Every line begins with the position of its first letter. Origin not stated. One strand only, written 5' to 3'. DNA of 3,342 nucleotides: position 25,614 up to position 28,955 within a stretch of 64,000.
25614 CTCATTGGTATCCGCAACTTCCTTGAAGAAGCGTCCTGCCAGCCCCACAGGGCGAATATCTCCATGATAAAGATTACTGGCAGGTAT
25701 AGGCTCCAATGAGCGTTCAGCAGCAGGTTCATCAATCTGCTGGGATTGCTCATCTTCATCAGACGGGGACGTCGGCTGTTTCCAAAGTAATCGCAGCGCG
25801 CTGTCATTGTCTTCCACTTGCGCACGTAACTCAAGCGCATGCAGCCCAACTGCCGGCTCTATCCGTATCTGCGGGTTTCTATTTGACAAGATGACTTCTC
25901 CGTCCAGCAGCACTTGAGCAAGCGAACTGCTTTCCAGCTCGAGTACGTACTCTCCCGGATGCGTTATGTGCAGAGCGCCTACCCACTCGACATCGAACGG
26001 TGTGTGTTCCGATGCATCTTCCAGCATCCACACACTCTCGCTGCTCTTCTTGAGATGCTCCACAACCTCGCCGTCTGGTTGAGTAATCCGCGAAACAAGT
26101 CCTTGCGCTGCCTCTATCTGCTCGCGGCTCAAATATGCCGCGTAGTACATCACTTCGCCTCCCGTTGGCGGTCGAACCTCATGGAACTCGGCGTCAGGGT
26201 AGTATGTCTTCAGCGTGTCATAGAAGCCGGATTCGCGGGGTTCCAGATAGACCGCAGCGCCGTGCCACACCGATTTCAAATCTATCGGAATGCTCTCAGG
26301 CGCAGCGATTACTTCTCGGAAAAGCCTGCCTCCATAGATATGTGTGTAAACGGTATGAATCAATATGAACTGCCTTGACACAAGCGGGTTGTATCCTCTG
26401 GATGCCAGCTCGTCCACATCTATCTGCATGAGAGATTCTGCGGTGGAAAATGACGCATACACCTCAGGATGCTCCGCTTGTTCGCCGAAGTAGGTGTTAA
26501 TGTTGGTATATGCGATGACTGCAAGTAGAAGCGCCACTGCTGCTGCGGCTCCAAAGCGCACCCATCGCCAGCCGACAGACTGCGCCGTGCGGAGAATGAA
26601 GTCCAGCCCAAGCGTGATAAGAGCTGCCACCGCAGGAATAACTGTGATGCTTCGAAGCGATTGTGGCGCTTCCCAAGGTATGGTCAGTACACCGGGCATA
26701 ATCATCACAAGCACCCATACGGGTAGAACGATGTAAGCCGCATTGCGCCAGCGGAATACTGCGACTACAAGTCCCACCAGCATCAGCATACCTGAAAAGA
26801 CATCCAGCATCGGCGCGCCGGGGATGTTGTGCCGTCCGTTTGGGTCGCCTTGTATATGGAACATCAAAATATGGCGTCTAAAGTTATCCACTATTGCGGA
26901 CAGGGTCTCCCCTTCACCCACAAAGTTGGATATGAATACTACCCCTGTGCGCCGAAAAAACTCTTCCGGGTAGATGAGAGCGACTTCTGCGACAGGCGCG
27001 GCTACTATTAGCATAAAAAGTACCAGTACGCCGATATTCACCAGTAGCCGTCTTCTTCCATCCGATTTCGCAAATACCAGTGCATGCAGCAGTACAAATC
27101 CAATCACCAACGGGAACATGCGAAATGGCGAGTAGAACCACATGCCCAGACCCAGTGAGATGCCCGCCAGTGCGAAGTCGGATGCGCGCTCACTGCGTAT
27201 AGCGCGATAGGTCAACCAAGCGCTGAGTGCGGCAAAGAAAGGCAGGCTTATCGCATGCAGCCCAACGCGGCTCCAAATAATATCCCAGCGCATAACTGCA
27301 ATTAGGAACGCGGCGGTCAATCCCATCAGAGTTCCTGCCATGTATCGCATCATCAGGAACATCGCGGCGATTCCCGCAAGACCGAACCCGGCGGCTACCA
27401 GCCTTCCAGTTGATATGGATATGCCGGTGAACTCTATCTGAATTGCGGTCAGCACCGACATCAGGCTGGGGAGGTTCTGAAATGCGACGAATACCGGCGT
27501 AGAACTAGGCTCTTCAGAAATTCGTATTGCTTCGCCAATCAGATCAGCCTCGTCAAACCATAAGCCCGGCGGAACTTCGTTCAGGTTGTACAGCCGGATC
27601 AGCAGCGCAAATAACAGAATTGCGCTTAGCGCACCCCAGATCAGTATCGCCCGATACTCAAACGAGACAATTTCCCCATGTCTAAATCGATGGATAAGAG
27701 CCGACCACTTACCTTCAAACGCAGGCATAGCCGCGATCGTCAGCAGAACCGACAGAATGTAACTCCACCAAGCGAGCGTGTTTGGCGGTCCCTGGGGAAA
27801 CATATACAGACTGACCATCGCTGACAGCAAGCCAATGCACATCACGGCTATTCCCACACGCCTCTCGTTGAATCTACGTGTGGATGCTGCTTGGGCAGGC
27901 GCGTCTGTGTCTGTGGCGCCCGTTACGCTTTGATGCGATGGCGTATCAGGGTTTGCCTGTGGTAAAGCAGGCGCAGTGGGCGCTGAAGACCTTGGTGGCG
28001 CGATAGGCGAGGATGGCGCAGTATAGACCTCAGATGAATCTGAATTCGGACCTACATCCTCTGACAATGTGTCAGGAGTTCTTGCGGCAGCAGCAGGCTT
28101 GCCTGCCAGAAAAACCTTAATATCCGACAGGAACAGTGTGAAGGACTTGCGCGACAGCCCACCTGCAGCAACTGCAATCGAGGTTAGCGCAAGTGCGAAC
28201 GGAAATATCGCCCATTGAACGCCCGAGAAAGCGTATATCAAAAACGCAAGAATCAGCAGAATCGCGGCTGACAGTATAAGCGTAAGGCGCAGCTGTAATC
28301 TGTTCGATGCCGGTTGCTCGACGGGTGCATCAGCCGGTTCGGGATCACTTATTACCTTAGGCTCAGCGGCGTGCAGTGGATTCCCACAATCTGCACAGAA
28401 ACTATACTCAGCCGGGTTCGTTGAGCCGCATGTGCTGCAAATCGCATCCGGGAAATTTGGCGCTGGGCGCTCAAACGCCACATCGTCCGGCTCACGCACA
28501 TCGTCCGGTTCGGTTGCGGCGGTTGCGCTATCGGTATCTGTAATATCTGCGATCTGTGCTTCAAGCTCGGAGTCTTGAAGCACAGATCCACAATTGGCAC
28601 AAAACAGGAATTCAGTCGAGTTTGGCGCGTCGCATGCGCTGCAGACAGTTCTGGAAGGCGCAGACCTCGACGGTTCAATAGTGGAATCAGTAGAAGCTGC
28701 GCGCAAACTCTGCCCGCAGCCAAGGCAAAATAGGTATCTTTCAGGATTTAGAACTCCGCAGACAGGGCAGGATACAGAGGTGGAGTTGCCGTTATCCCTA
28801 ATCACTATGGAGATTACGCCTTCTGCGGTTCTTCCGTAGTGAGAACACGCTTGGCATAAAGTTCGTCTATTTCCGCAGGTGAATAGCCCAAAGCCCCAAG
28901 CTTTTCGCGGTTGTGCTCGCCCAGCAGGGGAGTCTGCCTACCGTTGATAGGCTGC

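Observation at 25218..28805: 1195-aa fusion: three cytoplasmic zinc ribbons, a GT-C glycosyltransferase and two PA14 domains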

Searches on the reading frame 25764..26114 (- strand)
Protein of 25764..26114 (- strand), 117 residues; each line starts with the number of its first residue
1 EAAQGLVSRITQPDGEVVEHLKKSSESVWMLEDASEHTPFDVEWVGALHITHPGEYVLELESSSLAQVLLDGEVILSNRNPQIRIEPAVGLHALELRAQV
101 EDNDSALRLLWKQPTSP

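Call 71: search_solved_structures(query=A2, max_evalue=10, show_alignments=2)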
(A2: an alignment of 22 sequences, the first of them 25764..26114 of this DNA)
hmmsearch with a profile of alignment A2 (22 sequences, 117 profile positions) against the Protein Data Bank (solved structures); distinct sequences matched with E-value up to 10: 17.
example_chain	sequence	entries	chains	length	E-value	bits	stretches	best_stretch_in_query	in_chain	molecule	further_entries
6qdi_A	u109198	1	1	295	3.6e-06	29.9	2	35-85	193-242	PA14 domain-containing protein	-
7kmp_A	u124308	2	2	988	0.04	16.9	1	34-77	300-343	Alpha-xylosidase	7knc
6qe7_A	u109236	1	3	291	0.067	16.1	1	36-82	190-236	Anti-sigma-I factor RsgI3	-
6sms_A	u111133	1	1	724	0.072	16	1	30-82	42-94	Vegetative Insecticidal Protein 1Ac from Bacillus Thuringiensis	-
6vra_A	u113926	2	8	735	0.098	15.6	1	42-101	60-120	Protective antigen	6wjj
7mjr_A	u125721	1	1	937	0.12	15.3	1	38-84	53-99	Vip4Da1 protein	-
5fr3_A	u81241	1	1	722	0.13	15.2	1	42-97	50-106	PROTECTIVE ANTIGEN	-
6vra_B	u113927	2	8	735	0.13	15.2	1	42-97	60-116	Protective antigen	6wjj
3tew_A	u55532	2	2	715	0.13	15.2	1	42-97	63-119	Protective antigen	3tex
3q8c_A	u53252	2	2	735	0.13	15.2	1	42-97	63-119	Protective antigen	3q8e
1acc_A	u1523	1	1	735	0.13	15.2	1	42-97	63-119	ANTHRAX PROTECTIVE ANTIGEN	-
1t6b_X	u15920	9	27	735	0.13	15.2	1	42-97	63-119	Protective Antigen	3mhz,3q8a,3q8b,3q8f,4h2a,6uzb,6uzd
4nam_A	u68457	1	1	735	0.13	15.2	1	42-97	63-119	Protective antigen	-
3tey_A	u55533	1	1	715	0.13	15.2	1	42-97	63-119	Protective antigen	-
4ee2_A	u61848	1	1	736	0.13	15.2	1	42-97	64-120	Protective antigen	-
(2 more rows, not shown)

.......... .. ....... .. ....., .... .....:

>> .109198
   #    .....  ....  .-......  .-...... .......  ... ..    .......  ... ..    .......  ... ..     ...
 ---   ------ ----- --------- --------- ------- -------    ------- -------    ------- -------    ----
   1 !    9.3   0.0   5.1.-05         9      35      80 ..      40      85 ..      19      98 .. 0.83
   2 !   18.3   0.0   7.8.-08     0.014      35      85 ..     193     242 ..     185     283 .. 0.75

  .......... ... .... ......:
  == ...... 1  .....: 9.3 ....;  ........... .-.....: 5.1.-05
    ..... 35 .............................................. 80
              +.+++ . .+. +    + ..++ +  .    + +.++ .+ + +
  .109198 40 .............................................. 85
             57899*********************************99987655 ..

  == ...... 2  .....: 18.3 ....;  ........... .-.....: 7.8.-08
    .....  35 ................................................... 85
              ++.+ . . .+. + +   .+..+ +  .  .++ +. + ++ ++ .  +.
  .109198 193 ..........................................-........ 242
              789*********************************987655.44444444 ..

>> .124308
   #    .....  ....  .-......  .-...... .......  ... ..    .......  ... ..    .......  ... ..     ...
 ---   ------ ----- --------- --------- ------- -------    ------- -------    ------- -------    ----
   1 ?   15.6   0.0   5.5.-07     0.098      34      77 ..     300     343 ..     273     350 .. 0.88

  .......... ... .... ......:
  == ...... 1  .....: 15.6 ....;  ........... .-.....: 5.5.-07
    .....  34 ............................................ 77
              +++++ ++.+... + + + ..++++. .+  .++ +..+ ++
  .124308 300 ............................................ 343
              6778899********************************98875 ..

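Call 74: predict_structure(alignment_id=A2)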
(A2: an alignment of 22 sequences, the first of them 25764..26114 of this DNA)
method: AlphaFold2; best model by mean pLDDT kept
length: 117 residues; sequences in the alignment: 22
mean_pLDDT: 82.0   pTM: 0.75
mean pLDDT of the five models: 82.0, 81.3, 80.1, 73.7, 73.8
residues with pLDDT >= 90: 33; 70-90: 63; 50-70: 18; < 50: 3
segments of 3 or more residues with pLDDT < 50: 1-3
pLDDT, mean of each block of 10 residues (from residue 1): 64 82 66 71 87 89 91 94 92 90 80 76
secondary structure, 60 per line:
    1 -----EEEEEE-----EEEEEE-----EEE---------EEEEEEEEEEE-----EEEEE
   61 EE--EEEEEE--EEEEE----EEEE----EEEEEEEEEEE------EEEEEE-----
elements in order: E6-11 E17-22 E28-30 E40-50 E56-62 E65-70 E73-77 E82-85 E90-100 E107-112

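Call 76: fold_search(model_id=the predicted structure, library=pdb)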
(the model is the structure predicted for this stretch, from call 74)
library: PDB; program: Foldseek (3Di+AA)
matches with E <= 10: 1270; with E <= 0.001: 19
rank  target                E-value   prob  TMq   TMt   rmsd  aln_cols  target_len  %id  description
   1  7kmp                  5.5e-06  1.00  0.74  0.11   4.3       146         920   16  Crystal structure of the GH31 alpha-xylosidase (Xac1773) from Xanthomonas citri (released 2021-05-26)
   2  7pjj                  1.2e-05  1.00  0.66  0.12   5.1       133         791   14  Structure of the Family-3 Glycosyl Hydrolase BcpE2 from Streptomyces scabies (released 2022-07-13)
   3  7knc                  2.0e-05  1.00  0.70  0.11   5.0       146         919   18  Crystal structure of the GH31 alpha-xylosidase (Xac1773) from Xanthomonas citri (released 2021-05-26)
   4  2xvk                  3.8e-05  1.00  0.59  0.09  14.0       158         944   18  crystal structure of alpha-xylosidase (GH31) from Cellvibrio japonicus in complex with 5-fluoro-alpha-D-xylopyranosyl fl (released 2011-04-13)
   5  5jou                  4.0e-05  1.00  0.76  0.11   4.1       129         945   18  Bacteroides ovatus Xyloglucan PUL GH31 (released 2016-08-10)
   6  3abz_B                6.5e-05  1.00  0.65  0.12   4.7       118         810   12  Crystal structure of Se-Met labeled Beta-glucosidase from Kluyveromyces marxianus (released 2010-08-11)
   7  2xvg                  1.2e-04  1.00  0.71  0.10   4.9       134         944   22  crystal structure of alpha-xylosidase (GH31) from Cellvibrio japonicus (released 2011-04-13)
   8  5jov                  1.3e-04  1.00  0.76  0.11   3.9       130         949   18  Bacteroides ovatus Xyloglucan PUL GH31 with bound 5FIdoF (released 2016-08-10)
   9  3ac0_D                1.6e-04  1.00  0.70  0.12   4.8       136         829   12  Crystal structure of Beta-glucosidase from Kluyveromyces marxianus in complex with glucose (released 2010-08-11)
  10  3ac0_C                1.7e-04  1.00  0.72  0.12   4.3       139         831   13  Crystal structure of Beta-glucosidase from Kluyveromyces marxianus in complex with glucose (released 2010-08-11)
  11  3abz_D                1.9e-04  1.00  0.69  0.12   4.4       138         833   12  Crystal structure of Se-Met labeled Beta-glucosidase from Kluyveromyces marxianus (released 2010-08-11)
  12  3ac0_A                2.4e-04  1.00  0.71  0.12   4.3       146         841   13  Crystal structure of Beta-glucosidase from Kluyveromyces marxianus in complex with glucose (released 2010-08-11)
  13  3ac0_B                2.8e-04  1.00  0.70  0.12   4.1       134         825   13  Crystal structure of Beta-glucosidase from Kluyveromyces marxianus in complex with glucose (released 2010-08-11)
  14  8j3x_A                3.8e-04  1.00  0.46  0.16   8.0       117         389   14  Crystal structure of CBM6E from Saccharophagus degradans (released 2024-04-24)
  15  2xbz_A                4.3e-04  1.00  0.50  0.46   5.8       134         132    9  Multiple oligomeric forms of the Pseudomonas aeruginosa RetS sensor domain modulate accessibility to the ligand-bindin (released 2010-06-30)
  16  6qdi                  5.8e-04  1.00  0.68  0.31   4.7       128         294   14  anti-sigma factor domain-containing protein from Clostridium clariflavum (released 2019-06-12)
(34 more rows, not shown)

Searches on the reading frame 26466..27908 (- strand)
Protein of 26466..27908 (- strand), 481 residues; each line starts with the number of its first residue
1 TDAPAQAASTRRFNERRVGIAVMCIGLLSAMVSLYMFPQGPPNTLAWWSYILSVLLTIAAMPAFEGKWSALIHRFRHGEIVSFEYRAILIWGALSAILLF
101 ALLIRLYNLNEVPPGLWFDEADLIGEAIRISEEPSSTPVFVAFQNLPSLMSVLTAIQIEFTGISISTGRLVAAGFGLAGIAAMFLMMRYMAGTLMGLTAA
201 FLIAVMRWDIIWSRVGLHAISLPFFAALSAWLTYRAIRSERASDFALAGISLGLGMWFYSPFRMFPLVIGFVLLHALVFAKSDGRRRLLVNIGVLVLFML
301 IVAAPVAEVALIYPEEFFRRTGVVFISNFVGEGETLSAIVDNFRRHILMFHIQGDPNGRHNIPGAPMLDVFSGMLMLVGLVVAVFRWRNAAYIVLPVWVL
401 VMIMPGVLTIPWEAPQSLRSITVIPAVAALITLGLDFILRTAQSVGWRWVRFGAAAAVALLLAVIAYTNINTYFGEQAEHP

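Call 29: search_protein_families(library=pfam, proteins=[window:26466-27908:-], max_evalue=10)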
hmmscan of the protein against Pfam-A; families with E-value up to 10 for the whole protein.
seq(481 aa): 1 family
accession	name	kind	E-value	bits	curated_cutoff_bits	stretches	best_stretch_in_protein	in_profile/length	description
PF13231.12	PMT_2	-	1.1e-07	32.7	26.1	1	153-306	9-157/160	Dolichyl-phosphate-mannose-protein mannosyltransferase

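Call 63: search_solved_structures(query=window:26466-27908:-, max_evalue=10, show_alignments=3)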
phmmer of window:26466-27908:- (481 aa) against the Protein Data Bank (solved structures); distinct sequences matched with E-value up to 10: 0.

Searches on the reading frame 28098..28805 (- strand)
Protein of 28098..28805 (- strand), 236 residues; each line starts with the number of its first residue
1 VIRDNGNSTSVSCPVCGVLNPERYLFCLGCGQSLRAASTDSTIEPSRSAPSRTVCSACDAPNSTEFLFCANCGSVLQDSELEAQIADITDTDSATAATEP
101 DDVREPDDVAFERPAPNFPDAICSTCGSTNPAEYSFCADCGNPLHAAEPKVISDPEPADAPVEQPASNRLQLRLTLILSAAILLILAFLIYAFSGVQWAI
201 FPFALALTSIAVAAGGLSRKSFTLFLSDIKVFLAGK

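Call 37: find_homologous_proteins(query=window:28098-28805:-, max_evalue=0.01)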
Query seq(236 aa): 1629 candidates shared short words with the query, none scored E <= 0.01.
